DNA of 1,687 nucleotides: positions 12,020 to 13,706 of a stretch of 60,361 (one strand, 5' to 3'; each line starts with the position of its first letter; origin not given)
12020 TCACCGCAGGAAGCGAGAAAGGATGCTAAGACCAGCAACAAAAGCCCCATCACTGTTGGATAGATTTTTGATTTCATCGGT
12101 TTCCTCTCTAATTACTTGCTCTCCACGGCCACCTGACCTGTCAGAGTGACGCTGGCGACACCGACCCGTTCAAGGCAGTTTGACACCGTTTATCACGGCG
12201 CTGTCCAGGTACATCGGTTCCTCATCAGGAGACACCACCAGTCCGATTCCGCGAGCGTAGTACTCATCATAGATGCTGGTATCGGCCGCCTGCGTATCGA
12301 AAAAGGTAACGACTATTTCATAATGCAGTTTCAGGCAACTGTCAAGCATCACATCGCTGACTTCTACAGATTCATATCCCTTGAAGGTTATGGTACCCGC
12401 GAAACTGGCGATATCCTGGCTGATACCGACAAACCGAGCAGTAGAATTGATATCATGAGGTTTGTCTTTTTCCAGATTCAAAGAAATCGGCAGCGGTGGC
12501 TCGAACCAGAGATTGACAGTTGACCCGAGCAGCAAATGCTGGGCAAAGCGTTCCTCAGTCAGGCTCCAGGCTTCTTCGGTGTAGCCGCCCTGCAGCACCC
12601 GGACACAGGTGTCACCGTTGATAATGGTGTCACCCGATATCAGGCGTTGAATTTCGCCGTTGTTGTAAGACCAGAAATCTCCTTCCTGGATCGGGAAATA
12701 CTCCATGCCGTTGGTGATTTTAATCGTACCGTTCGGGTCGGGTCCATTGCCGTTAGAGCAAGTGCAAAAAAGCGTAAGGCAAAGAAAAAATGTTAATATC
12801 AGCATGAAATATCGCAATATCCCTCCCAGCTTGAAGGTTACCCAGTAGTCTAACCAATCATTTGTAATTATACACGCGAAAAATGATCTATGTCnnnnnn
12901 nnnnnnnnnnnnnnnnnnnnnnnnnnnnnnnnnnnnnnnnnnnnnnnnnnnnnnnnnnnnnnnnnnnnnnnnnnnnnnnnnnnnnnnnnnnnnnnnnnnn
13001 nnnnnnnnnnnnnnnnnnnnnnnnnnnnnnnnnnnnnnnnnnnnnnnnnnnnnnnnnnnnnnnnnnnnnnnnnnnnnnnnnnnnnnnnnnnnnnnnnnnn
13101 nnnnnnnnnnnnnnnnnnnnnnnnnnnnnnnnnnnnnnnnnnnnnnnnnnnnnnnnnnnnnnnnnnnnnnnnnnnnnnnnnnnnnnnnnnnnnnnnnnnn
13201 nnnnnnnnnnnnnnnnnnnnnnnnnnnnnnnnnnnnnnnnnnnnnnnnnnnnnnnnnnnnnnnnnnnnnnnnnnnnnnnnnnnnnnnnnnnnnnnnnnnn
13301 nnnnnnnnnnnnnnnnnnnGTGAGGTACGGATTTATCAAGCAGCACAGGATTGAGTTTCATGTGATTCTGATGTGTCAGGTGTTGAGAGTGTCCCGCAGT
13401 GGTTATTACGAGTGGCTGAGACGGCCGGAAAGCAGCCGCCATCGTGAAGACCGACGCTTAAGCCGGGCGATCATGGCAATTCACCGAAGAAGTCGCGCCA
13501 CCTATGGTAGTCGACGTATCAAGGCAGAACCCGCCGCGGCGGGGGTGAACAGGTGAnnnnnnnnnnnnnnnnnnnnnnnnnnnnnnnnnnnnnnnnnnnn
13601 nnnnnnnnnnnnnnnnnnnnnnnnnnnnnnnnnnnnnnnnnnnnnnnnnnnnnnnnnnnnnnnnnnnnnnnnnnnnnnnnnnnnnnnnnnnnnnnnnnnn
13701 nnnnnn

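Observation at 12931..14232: The same 14-bp perfect palindrome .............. is written three times into one IS3 transposase and nowhere else in the window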

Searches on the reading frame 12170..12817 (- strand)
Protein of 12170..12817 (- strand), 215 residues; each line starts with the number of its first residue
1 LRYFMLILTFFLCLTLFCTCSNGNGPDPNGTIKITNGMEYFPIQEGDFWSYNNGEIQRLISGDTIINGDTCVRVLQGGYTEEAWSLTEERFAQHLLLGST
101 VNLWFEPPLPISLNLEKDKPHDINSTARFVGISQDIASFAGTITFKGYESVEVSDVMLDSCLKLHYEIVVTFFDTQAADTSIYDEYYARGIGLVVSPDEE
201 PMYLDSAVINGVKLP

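Call 23: find_encoding_contigs(protein=window:12170-12817:-, flank=4000, max_places=10)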
Protein window:12170-12817:- (215 aa): 2 contigs read that carry it; 2 places shown.
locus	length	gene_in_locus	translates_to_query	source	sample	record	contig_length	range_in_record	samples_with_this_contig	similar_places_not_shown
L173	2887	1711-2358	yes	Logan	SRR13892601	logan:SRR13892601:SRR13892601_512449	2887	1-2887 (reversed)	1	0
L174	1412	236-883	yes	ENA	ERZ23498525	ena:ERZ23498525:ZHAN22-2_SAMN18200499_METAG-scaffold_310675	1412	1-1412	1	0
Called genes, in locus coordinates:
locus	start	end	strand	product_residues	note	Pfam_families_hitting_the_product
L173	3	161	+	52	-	?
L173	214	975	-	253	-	PF00665:rve, PF13333:rve_2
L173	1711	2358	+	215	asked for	-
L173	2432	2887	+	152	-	?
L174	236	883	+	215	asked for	-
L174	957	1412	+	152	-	?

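Call 35: search_protein_families(library=pfam, proteins=[window:12170-12817:-], max_evalue=0.00001)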
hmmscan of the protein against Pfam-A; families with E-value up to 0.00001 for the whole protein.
window:12170-12817:- (215 aa): 0 families

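Call 45: search_protein_families(library=padloc, proteins=[window:12170-12817:-], max_evalue=0.00001)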
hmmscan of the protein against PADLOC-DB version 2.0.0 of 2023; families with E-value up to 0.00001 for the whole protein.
window:12170-12817:- (215 aa): 0 families

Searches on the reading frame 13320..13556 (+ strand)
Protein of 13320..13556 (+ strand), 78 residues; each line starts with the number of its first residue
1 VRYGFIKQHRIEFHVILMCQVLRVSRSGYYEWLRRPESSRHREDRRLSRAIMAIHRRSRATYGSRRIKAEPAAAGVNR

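Call 27: find_encoding_contigs(protein=window:13320-13556:+, flank=3000, max_places=10)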
Protein window:13320-13556:+ (78 aa): no gene with exactly this product is on record in the collection.
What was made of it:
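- Tried and rejected: The window's own 78-aa orfB fragment is not on record as a called gene (call 27).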
